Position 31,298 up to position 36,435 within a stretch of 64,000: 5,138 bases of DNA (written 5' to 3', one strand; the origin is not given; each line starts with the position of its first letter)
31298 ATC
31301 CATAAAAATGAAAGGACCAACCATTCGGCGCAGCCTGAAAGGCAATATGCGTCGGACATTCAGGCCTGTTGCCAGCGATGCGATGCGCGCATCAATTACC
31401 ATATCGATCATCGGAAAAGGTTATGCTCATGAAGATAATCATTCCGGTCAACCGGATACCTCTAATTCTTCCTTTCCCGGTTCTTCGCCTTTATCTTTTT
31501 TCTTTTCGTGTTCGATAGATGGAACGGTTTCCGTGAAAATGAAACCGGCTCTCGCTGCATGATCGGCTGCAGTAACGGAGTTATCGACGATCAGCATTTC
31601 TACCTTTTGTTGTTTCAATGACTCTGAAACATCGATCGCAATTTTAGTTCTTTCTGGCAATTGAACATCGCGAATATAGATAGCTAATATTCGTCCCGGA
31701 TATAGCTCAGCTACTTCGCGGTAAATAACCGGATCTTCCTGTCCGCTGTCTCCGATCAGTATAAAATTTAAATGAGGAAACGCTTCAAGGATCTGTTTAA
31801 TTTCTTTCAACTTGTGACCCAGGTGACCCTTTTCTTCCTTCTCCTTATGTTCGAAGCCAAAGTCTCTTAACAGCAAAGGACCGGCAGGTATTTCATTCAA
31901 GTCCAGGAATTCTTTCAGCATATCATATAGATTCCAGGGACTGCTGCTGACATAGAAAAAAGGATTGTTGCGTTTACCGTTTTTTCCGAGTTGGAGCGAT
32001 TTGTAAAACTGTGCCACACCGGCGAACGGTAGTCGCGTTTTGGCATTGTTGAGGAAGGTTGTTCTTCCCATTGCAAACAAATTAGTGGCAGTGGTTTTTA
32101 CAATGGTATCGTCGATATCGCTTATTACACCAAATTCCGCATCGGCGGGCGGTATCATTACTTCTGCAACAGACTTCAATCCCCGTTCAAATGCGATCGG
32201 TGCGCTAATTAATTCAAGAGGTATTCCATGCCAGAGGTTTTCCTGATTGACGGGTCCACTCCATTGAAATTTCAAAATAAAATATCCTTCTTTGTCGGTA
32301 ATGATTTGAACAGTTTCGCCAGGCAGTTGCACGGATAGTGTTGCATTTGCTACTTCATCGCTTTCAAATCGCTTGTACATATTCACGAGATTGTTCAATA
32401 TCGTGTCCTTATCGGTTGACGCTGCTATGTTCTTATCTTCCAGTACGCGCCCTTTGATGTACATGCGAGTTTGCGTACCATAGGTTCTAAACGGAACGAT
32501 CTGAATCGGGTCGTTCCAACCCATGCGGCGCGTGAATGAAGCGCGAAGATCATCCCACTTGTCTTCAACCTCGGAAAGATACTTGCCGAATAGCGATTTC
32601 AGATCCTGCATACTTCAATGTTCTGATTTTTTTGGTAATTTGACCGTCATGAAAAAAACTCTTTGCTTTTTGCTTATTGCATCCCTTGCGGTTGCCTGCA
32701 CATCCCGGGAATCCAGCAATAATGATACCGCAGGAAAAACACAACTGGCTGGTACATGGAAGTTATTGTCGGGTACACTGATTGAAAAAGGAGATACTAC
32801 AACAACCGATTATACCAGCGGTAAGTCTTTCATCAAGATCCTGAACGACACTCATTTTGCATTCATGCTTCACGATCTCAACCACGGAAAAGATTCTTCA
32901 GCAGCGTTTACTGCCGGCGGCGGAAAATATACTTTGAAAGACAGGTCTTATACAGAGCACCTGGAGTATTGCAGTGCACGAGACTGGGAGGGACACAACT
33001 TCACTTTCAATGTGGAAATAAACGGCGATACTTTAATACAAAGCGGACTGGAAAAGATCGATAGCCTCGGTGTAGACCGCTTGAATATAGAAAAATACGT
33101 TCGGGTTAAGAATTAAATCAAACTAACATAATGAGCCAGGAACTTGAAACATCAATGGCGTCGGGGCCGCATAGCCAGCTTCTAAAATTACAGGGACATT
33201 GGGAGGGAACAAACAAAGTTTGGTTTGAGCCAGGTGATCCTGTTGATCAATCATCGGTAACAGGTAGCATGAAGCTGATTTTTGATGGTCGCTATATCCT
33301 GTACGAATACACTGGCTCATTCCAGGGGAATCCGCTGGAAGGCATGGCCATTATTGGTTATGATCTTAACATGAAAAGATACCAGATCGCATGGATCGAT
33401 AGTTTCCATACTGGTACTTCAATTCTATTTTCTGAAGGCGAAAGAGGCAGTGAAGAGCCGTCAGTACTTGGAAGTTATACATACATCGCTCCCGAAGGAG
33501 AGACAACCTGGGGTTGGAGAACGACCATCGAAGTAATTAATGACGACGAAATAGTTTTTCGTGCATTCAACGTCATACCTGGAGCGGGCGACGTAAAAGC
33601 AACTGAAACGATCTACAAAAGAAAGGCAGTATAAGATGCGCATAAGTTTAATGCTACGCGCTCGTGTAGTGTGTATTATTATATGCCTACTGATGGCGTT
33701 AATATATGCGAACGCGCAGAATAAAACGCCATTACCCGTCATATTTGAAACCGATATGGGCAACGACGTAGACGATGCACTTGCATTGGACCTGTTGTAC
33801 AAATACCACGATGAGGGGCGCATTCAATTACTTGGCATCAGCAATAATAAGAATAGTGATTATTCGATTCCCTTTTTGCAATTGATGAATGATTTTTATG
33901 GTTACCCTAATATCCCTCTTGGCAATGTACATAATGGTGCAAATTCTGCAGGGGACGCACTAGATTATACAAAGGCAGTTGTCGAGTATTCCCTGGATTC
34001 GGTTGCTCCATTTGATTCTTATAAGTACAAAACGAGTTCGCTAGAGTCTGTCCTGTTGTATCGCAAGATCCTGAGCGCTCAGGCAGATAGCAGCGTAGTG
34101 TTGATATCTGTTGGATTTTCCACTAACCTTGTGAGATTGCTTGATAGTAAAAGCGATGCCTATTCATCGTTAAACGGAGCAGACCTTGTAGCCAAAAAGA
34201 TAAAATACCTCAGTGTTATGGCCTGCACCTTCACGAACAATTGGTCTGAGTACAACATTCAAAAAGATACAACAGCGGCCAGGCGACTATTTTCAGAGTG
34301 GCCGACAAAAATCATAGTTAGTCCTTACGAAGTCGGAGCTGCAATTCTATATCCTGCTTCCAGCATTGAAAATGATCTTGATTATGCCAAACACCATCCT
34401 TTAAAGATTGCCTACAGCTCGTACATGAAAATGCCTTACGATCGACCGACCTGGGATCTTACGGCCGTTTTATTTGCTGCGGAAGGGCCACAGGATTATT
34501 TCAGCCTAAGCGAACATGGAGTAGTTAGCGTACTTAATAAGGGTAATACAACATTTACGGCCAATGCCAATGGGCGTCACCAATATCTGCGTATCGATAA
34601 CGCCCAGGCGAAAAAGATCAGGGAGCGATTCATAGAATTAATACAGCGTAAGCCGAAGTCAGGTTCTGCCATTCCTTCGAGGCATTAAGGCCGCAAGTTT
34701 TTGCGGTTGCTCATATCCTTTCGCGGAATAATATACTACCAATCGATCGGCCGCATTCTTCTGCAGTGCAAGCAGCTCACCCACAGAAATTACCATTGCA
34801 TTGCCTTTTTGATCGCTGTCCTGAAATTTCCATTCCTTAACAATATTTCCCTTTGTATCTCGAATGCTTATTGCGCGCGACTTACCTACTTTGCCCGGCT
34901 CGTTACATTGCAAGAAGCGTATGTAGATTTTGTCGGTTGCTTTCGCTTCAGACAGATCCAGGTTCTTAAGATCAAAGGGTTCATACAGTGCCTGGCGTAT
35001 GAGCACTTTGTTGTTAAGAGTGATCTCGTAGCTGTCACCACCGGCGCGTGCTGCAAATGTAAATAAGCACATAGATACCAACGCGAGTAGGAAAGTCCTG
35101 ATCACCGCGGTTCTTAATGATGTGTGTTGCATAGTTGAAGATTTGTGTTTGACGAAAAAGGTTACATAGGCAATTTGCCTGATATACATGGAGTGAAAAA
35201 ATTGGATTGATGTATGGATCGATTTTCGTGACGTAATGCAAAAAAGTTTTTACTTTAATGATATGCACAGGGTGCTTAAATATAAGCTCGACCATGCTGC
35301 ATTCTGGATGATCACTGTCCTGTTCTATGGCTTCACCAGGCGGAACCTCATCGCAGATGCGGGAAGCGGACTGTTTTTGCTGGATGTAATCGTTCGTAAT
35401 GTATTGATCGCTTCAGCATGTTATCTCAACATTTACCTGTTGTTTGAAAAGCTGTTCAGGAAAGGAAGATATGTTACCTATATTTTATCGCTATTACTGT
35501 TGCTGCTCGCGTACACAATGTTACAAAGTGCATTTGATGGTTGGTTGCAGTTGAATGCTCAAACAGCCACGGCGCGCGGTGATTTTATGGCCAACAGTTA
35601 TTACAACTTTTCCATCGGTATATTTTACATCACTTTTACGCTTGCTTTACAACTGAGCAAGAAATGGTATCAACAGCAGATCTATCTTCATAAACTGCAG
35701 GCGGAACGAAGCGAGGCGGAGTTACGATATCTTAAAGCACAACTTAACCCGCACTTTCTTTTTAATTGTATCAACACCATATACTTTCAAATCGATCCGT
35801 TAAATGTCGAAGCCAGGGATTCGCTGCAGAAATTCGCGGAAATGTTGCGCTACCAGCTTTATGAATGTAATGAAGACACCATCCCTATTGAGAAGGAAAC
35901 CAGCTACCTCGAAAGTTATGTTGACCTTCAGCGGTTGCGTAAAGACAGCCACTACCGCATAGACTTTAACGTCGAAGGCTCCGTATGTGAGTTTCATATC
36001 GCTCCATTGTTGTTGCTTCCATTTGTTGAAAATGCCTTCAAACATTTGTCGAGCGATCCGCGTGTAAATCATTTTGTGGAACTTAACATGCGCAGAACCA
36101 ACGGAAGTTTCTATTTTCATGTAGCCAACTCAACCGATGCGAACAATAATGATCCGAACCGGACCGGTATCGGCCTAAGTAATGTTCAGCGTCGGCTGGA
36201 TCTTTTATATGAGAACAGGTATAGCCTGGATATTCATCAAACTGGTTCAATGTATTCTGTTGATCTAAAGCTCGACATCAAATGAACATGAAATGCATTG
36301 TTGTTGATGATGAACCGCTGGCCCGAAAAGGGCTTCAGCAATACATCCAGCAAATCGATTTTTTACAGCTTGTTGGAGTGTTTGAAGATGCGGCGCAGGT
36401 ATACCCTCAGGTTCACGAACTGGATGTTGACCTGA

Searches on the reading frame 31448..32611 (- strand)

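Call 35: search_protein_families(library=pfam, proteins=[window:31448-32611:-], max_evalue=0.0001)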
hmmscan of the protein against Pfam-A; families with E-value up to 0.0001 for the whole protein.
window:31448-32611:- (387 aa): 1 family
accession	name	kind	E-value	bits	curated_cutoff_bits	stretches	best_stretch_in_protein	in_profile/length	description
PF09949.15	APP1_cat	-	4.1e-52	176.7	27.1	1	160-315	1-154/154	Phosphatidate phosphatase APP1, catalytic domain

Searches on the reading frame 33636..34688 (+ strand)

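Call 35: search_protein_families(library=pfam, proteins=[window:33636-34688:+], max_evalue=0.0001)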
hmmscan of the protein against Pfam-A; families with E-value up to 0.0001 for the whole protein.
window:33636-34688:+ (350 aa): 1 family
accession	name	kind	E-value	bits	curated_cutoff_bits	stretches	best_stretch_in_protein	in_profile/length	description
PF01156.24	IU_nuc_hydro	-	7.4e-14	52.5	34.2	1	35-306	1-271/297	Inosine-uridine preferring nucleoside hydrolase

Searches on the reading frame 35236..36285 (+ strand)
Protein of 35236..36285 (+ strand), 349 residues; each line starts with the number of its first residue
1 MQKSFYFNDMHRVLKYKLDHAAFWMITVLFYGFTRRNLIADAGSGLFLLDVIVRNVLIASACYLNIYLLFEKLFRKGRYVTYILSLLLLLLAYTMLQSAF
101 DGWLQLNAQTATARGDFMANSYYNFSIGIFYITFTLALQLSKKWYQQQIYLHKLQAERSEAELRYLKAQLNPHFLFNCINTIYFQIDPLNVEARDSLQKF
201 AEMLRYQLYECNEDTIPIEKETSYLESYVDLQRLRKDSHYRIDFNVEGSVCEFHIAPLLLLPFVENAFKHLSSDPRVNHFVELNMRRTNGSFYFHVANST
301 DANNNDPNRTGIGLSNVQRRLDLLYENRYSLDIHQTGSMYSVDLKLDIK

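Call 35: search_protein_families(library=pfam, proteins=[window:35236-36285:+], max_evalue=0.0001)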
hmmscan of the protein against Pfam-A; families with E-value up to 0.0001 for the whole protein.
window:35236-36285:+ (349 aa): 1 family
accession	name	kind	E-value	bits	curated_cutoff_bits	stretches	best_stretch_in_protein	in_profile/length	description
PF06580.19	His_kinase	-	2e-21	76.5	25.2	1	161-237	1-78/81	Histidine kinase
